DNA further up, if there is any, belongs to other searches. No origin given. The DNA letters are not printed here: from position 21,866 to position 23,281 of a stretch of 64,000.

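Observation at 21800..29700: GC-rich insertion carrying a sigma-54-controlled acyl-CoA catabolic operon with its own enhancer-binding activator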

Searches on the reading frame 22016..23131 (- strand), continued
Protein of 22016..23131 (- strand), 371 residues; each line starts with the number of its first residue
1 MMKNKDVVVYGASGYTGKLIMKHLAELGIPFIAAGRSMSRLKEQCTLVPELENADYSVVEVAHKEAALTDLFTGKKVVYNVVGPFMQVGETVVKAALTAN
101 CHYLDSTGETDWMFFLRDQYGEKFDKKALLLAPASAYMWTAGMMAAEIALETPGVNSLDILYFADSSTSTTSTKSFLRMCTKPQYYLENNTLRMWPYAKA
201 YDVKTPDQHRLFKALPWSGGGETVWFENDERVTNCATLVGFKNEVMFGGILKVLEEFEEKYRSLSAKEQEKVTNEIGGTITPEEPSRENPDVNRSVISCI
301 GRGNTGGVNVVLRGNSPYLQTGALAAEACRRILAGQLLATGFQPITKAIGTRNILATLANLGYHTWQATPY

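Call 32: find_encoding_contigs(protein=P0123, flank=10000, max_places=3)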
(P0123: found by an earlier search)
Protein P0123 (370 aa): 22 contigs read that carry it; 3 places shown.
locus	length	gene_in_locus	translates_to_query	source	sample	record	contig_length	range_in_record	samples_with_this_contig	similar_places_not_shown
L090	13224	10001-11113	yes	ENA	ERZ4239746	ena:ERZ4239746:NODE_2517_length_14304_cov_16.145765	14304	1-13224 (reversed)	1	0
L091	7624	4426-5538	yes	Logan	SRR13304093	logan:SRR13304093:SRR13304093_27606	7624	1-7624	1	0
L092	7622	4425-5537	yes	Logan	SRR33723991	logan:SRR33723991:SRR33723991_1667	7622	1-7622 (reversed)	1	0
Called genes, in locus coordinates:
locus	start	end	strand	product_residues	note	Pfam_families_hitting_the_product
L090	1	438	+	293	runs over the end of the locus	PF01418:HTH_6, PF01380:SIS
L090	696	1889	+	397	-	PF01546:Peptidase_M20, PF07687:M20_dimer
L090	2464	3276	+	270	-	PF00583:Acetyltransf_1 (faint)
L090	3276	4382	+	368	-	PF02746:MR_MLE_N, PF26685:DUF8230_C, PF13378:MR_MLE_C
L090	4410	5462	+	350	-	-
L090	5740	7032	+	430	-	PF02770:Acyl-CoA_dh_M, PF00441:Acyl-CoA_dh_1, PF08028:Acyl-CoA_dh_2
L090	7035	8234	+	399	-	PF00108:Thiolase_N, PF00109:ketoacyl-synt (faint), PF08545:ACP_syn_III (faint), PF02803:Thiolase_C, PF22691:Thiolase_C_1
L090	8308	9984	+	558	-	PF00501:AMP-binding, PF13193:AMP-binding_C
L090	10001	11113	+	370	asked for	PF03435:Sacchrp_dh_NADP, PF05368:NmrA (weak), PF13460:NAD_binding_10 (weak), PF19362:DUF5938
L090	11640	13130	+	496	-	PF00474:SSF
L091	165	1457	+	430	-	PF02770:Acyl-CoA_dh_M, PF00441:Acyl-CoA_dh_1, PF08028:Acyl-CoA_dh_2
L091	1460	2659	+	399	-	PF00108:Thiolase_N, PF00109:ketoacyl-synt (faint), PF08545:ACP_syn_III (faint), PF02803:Thiolase_C, PF22691:Thiolase_C_1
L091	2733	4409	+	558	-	PF00501:AMP-binding, PF13193:AMP-binding_C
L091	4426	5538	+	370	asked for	PF03435:Sacchrp_dh_NADP, PF05368:NmrA (weak), PF13460:NAD_binding_10 (weak), PF19362:DUF5938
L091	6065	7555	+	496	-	PF00474:SSF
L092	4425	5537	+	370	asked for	PF03435:Sacchrp_dh_NADP, PF05368:NmrA (weak), PF13460:NAD_binding_10 (weak), PF19362:DUF5938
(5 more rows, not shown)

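Call 33: find_encoding_contigs(protein=P0006, flank=10000, max_places=3)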
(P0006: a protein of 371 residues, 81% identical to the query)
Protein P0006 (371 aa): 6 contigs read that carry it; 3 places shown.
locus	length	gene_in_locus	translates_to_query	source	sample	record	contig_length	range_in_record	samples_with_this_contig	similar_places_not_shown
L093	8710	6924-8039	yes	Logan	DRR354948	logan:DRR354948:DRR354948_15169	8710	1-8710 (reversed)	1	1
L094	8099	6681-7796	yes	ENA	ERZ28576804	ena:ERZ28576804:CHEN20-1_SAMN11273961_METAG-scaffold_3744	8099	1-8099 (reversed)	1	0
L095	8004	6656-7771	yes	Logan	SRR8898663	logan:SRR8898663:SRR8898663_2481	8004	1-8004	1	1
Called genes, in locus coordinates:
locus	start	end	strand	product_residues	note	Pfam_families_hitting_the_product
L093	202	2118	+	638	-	PF26965:MimR_N, PF00158:Sigma54_activat, PF14532:Sigma54_activ_2, PF07724:AAA_2 (faint), PF25601:AAA_lid_14, PF02796:HTH_7 (weak), PF02954:HTH_8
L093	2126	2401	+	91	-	-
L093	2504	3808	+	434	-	PF02770:Acyl-CoA_dh_M, PF00441:Acyl-CoA_dh_1, PF08028:Acyl-CoA_dh_2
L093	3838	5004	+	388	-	PF00108:Thiolase_N, PF02803:Thiolase_C, PF22691:Thiolase_C_1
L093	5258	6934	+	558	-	PF00501:AMP-binding, PF13193:AMP-binding_C (weak)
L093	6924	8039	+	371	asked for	PF03435:Sacchrp_dh_NADP, PF05368:NmrA (weak), PF19362:DUF5938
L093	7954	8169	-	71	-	-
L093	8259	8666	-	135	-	-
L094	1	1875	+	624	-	?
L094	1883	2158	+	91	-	-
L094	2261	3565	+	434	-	PF02770:Acyl-CoA_dh_M, PF00441:Acyl-CoA_dh_1, PF08028:Acyl-CoA_dh_2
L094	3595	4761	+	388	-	PF00108:Thiolase_N, PF02803:Thiolase_C, PF22691:Thiolase_C_1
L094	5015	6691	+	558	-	PF00501:AMP-binding, PF13193:AMP-binding_C (weak)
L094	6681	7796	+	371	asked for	PF03435:Sacchrp_dh_NADP, PF05368:NmrA (weak), PF19362:DUF5938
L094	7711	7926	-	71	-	-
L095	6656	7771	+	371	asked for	PF03435:Sacchrp_dh_NADP, PF05368:NmrA (weak), PF19362:DUF5938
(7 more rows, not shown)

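Call 52: search_protein_families(library=pfam, proteins=[L080:592-933:+, L080:961-1212:+, L080:10057-10410:-, L080:10410-11615:-, L080:11739-11984:-, L080:12020-12238:-, L090:4410-5462:+, L088:1-1260:+], max_evalue=0.01)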
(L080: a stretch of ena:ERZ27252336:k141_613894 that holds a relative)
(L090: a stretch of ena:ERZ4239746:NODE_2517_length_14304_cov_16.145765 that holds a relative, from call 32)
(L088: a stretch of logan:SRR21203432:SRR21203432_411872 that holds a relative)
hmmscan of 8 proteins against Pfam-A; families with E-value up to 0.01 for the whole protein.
L080:592-933:+ (113 aa): 0 families

L080:961-1212:+ (83 aa): 1 family
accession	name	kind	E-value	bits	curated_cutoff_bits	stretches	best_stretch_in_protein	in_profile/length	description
PF02810.21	SEC-C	-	1.6e-09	37.9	20.4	1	3-19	1-17/19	SEC-C motif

L080:10057-10410:- (117 aa): 0 families

L080:10410-11615:- (401 aa): 2 families
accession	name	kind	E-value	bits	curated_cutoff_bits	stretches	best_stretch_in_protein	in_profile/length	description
PF09660.15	DUF2397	-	1.7e-06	27.6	28.5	1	41-147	351-460/483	Protein of unknown function (DUF2397)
PF13814.12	Replic_Relax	-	0.00011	22.8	25.3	1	105-232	60-175/191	Replication-relaxation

L080:11739-11984:- (81 aa): 0 families

L080:12020-12238:- (72 aa): 0 families

L090:4410-5462:+ (350 aa): 0 families

L088:1-1260:+ (419 aa): 4 families
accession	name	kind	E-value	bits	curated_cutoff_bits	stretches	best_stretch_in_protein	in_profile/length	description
PF03600.22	CitMHS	-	2.3e-42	145.8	31.9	2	1-353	158-322/336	Citrate transporter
PF02080.26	TrkA_C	-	1.4e-23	83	27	2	47-115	1-69/71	TrkA-C domain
PF00939.25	Na_sulph_symp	-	7.7e-12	45.4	27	1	249-418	294-467/472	Sodium:sulfate symporter transmembrane region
PF06808.19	DctM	-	7.1e-06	25.5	23.8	1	278-414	275-409/413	Tripartite ATP-independent periplasmic transporter, DctM component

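Call 53: predict_structure(alignment_id=A1)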
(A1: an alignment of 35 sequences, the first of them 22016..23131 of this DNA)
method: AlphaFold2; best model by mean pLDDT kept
length: 371 residues; sequences in the alignment: 35
mean_pLDDT: 92.0   pTM: 0.90
mean pLDDT of the five models: 92.0, 90.9, 90.1, 89.8, 89.1
residues with pLDDT >= 90: 276; 70-90: 88; 50-70: 5; < 50: 2
segments of 3 or more residues with pLDDT < 50: none
pLDDT, mean of each block of 10 residues (from residue 1): 82 93 97 97 95 96 98 98 87 98 93 94 98 92 96 97 80 81 92 93 92 86 89 95 88 92 90 81 75 91 96 92 97 97 96 95 94 86
secondary structure, 60 per line:
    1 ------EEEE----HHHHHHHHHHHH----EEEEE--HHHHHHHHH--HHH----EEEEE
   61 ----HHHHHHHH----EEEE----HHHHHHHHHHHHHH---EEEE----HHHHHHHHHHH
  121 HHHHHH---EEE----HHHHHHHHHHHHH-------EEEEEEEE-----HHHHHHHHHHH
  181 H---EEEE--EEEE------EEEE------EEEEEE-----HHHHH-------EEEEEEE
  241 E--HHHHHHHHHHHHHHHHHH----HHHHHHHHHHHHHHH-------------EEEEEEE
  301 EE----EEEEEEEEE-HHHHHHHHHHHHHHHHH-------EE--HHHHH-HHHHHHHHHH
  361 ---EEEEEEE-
elements in order: E7-10 H15-26 E31-35 H38-46 E56-60 H65-72 E77-80 H85-98 E102-105 H110-126 E130-132 H137-149 E157-164 H170-181 E185-188 E191-194 E201-204 E211-216 H222-226 E234-241 H244-261 H266-280 E294-302 E307-315 H317-333 H345-349 H351-360 E364-370

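Call 55: fold_search(model_id=the predicted structure, library=pdb)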
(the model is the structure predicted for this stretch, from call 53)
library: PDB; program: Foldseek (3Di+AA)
matches with E <= 10: 1921; with E <= 0.001: 327
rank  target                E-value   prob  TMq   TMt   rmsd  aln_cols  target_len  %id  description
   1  4ina_B                4.5e-20  1.00  0.75  0.70   5.2       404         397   13  Crystal Structure of the Q7MSS8_WOLSU protein from Wolinella succinogenes. Northeast Structural Genomics Consortium Ta (released 2013-01-16)
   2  8deb_A                6.7e-20  1.00  0.74  0.70   4.7       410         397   15  Bacteroides fragilis carboxyspermidine dehydrogenase (released 2023-08-02)
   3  8deb_B                1.1e-19  1.00  0.73  0.72   4.9       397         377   15  Bacteroides fragilis carboxyspermidine dehydrogenase (released 2023-08-02)
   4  8h4z_B                1.3e-19  1.00  0.73  0.71   4.8       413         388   15  Crystal structure of carboxyspermidine dehydrogenase from Helicobacter pylori in space group P21212 (released 2022-11-09)
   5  8h50_C                1.7e-19  1.00  0.75  0.71   5.0       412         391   16  Crystal structure of carboxyspermidine dehydrogenase from Helicobacter pylori in space group C2221 (released 2022-11-09)
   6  8h4z_C                1.7e-19  1.00  0.71  0.70   5.1       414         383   16  Crystal structure of carboxyspermidine dehydrogenase from Helicobacter pylori in space group P21212 (released 2022-11-09)
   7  8h50_A                1.9e-19  1.00  0.73  0.70   5.4       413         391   15  Crystal structure of carboxyspermidine dehydrogenase from Helicobacter pylori in space group C2221 (released 2022-11-09)
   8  8h50_B                3.1e-19  1.00  0.74  0.70   5.0       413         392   15  Crystal structure of carboxyspermidine dehydrogenase from Helicobacter pylori in space group C2221 (released 2022-11-09)
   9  8h4z_A                3.6e-19  1.00  0.75  0.71   4.9       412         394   14  Crystal structure of carboxyspermidine dehydrogenase from Helicobacter pylori in space group P21212 (released 2022-11-09)
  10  8h4z_D                5.5e-19  1.00  0.76  0.72   5.0       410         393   16  Crystal structure of carboxyspermidine dehydrogenase from Helicobacter pylori in space group P21212 (released 2022-11-09)
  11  8h52                  9.8e-19  1.00  0.76  0.72   4.6       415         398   15  Crystal structure of Helicobacter pylori carboxyspermidine dehydrogenase in complex with NADP (released 2022-11-09)
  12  4rl6_A                1.6e-18  1.00  0.72  0.66   5.5       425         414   14  Crystal Structure of the Q04L03_STRP2 protein from Streptococcus pneumoniae. Northeast Structural Genomics Consortium  (released 2014-11-05)
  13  4ina_A                1.5e-17  1.00  0.76  0.72   5.3       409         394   14  Crystal Structure of the Q7MSS8_WOLSU protein from Wolinella succinogenes. Northeast Structural Genomics Consortium Ta (released 2013-01-16)
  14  4rl6_B                4.6e-17  1.00  0.70  0.66   5.6       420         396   14  Crystal Structure of the Q04L03_STRP2 protein from Streptococcus pneumoniae. Northeast Structural Genomics Consortium  (released 2014-11-05)
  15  3abi_A                5.8e-17  1.00  0.73  0.77   4.0       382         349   15  Crystal Structure of L-Lysine Dehydrogenase from Hyperthermophilic Archaeon Pyrococcus horikoshii (released 2009-12-29)
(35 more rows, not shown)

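Call 58: find_related_loci(query=A1, collection=metagenome_contigs, flank=10000)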
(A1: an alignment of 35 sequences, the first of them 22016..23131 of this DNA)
Query A1 (371 aa) in metagenome_contigs; peptide patterns used: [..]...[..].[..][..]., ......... (x = any residue, [..] = any of these).
582 stretches matched a pattern; 366 encode a relative of the query (tblastn E <= 1e-3); the best 80 are kept; 80 distinct loci.
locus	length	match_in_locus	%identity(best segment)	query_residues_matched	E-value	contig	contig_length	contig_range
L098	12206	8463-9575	89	1-371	0e+0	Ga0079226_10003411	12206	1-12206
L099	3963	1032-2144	81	1-371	0e+0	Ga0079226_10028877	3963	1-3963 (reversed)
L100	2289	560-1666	79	2-370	0e+0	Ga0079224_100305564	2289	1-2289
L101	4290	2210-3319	75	2-371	0e+0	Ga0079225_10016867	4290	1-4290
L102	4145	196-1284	70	7-369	0e+0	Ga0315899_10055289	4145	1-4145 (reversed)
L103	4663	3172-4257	70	7-368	0e+0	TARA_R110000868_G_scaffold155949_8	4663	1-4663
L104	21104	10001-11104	64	1-368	3e-171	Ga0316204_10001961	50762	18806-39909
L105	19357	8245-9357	64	1-371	1e-168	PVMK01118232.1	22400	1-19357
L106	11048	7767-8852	66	7-368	5e-167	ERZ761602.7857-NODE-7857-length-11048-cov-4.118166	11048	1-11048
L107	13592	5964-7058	64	7-371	1e-161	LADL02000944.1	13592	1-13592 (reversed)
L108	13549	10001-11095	64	7-371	1e-161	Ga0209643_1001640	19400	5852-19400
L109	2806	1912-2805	76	7-304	2e-164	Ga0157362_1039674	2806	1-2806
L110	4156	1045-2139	63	4-368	5e-159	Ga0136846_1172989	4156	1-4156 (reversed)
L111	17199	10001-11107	62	2-369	8e-154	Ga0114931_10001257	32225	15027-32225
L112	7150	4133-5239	59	1-369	3e-151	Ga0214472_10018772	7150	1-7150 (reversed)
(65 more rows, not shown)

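Call 75: search_dna_similar(query=L080:10410-11615:-, collection=plasmids, mode=protein, max_rows=12, max_evalue=0.001)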
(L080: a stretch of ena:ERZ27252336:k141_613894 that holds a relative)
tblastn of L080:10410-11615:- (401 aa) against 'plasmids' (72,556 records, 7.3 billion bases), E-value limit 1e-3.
Records with a match: 1; places in all: 1; records where one place covers at least 80% of the query: 0.
Best place of each record, by identity: <60% 1.
By first word of the organism name: Staphylospora 1.
By predicted mobility (MOB-suite, as given by PLSDB): non-mobilizable 1.
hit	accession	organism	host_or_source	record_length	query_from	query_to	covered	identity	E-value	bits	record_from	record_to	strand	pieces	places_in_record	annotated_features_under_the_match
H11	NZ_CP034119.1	Staphylospora marina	sediment,marine hydrothermal environment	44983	3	233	58%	26.8%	9e-15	84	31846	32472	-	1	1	replication-relaxation family protein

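Call 76: search_dna_similar(query=window:22016-23131:-, collection=plasmids, mode=protein, max_rows=15, max_evalue=1e-30)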
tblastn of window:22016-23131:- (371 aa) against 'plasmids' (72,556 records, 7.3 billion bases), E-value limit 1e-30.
Records with a match: 16; places in all: 16; records where one place covers at least 80% of the query: 16.
Best place of each record, by identity: <60% 16.
By first word of the organism name: Cupriavidus 3; Burkholderia 3; Pseudomonas 2; Variovorax 2; Caballeronia 2; Phyllobacterium 1; Tsukamurella 1; Azoarcus 1; Azospirillum 1.
By predicted mobility (MOB-suite, as given by PLSDB): non-mobilizable 9; mobilizable 5; conjugative 2.
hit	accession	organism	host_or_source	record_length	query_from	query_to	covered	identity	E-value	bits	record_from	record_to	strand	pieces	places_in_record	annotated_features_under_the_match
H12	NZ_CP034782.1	Pseudomonas sp. MPC6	-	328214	1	367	99%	49.6%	1e-108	356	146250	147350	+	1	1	DUF5938 domain-containing protein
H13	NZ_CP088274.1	Phyllobacterium sp. T1293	Melilotus albus,Cell culture,root nodule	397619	4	362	97%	41.2%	1e-81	278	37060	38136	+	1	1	DUF5938 domain-containing protein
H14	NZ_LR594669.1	Variovorax sp. SRS16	linuron-contaminated soil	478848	1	362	98%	40.3%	1e-69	244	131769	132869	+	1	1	DUF5938 domain-containing protein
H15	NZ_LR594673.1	Variovorax sp. PBL-E5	linuron-contaminated soil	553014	1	362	98%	39.8%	6e-69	242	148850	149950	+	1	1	DUF5938 domain-containing protein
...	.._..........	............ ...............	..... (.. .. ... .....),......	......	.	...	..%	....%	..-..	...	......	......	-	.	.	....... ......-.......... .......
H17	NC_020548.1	Azoarcus sp. KH32C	-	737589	2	369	99%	37.9%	5e-68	239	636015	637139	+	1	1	DUF5938 domain-containing protein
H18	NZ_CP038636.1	Cupriavidus oxalaticus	whole organism,sewage sludge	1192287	2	362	97%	37.8%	4e-66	234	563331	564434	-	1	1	none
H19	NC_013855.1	Azospirillum sp. B510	-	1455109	7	363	96%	37.8%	3e-71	248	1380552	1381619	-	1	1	record has no annotation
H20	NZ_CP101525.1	Burkholderia arboris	mixed culture,soil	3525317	2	362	97%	37.3%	2e-66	234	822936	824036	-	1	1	none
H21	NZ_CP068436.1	Cupriavidus necator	heavy metal containmented soil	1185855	2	362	97%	37.1%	3e-68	240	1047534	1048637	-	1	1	none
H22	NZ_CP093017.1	Pseudomonas aeruginosa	River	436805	2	362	97%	36.5%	5e-66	233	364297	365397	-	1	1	DUF5938 domain-containing protein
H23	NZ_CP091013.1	Burkholderia cenocepacia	-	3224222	2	352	95%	37.3%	2e-65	231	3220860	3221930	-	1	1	none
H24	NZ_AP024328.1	Caballeronia sp. NK8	-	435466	2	362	97%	36.1%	2e-65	232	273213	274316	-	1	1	DUF5938 domain-containing protein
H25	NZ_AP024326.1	Caballeronia sp. NK8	-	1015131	2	362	97%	36.1%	2e-65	232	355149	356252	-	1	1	record has no annotation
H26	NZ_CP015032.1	Burkholderia cenocepacia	Homo sapiens,nasal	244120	4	362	97%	35.7%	4e-70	245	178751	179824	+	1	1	DUF5938 domain-containing protein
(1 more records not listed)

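Call 77: get_annotated_region(hit=H12, flank=10000)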
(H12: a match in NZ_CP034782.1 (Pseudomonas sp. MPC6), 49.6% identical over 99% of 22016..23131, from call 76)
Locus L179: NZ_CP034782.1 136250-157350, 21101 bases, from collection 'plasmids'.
description: Pseudomonas sp. MPC6 plasmid pMPC6-328K, complete sequence
organism: Pseudomonas sp. MPC6 (NCBI taxid 2498848)
taxonomy: Bacteria; Pseudomonadota; Gammaproteobacteria; Pseudomonadales; Pseudomonadaceae; Pseudomonas; Pseudomonas sp. MPC6
host: -; source: -; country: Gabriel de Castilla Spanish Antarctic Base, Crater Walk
typing (MOB-suite, as given by PLSDB): conjugative; relaxase MOBP; mating-pair formation MPF_I
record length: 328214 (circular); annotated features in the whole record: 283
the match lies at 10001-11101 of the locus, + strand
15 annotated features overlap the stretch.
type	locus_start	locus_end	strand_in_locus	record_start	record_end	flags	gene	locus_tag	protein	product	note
CDS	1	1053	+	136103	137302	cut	-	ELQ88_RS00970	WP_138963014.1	serine hydrolase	-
CDS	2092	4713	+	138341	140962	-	-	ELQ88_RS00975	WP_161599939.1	LuxR C-terminal-related transcriptional regulator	GO:0006355 - regulation of DNA-templated transcription [Evidence IEA]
CDS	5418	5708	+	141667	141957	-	-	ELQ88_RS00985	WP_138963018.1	hypothetical protein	-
CDS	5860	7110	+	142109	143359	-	-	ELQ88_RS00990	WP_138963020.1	acyl-CoA dehydrogenase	-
CDS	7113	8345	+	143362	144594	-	-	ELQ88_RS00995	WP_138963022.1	thiolase family protein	-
CDS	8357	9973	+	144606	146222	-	-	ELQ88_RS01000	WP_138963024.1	AMP-binding protein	-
CDS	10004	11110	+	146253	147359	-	-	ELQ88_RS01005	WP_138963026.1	DUF5938 domain-containing protein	-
CDS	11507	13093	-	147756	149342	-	-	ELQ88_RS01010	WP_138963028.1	aminotransferase class III-fold pyridoxal phosphate-dependent enzyme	-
CDS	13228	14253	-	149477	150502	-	-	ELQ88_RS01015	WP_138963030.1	AraC family transcriptional regulator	GO:0006355 - regulation of DNA-templated transcription [Evidence IEA]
CDS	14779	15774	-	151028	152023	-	speB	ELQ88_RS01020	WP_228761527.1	agmatinase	GO:0008295 - spermidine biosynthetic process [Evidence IEA]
CDS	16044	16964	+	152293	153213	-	-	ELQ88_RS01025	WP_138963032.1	LysR family transcriptional regulator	GO:0006355 - regulation of DNA-templated transcription [Evidence IEA]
CDS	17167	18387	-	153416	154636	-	-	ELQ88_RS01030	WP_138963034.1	serine hydrolase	-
CDS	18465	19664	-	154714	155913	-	-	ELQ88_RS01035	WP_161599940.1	MFS transporter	GO:0055085 - transmembrane transport [Evidence IEA]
CDS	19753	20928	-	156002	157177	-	-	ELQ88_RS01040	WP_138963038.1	MFS transporter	GO:0055085 - transmembrane transport [Evidence IEA]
CDS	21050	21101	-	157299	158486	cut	-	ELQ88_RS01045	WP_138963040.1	MFS transporter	GO:0055085 - transmembrane transport [Evidence IEA]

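Call 79: search_protein_families(library=pfam, proteins=[L080:1513-2500:+], max_evalue=1)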
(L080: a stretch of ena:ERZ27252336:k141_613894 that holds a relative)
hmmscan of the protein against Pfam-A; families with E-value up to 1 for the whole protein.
L080:1513-2500:+ (329 aa): 5 families
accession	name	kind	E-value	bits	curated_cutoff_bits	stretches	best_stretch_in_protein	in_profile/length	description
PF01590.32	GAF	-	2.3e-10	41.5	22.4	1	82-207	3-122/133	GAF domain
PF08448.16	PAS_4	-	0.02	15.6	23.1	0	229-256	2-29/110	PAS fold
PF13188.13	PAS_8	-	0.034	14.5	21.8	1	227-258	6-37/65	PAS domain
PF24820.1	Diguanyl_cycl_sensor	-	0.16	12.3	28.1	1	228-258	2-32/109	Diguanylate cyclase-like sensor domain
PF00817.25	IMS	-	0.25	11.7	23.2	1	231-286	19-75/148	impB/mucB/samB family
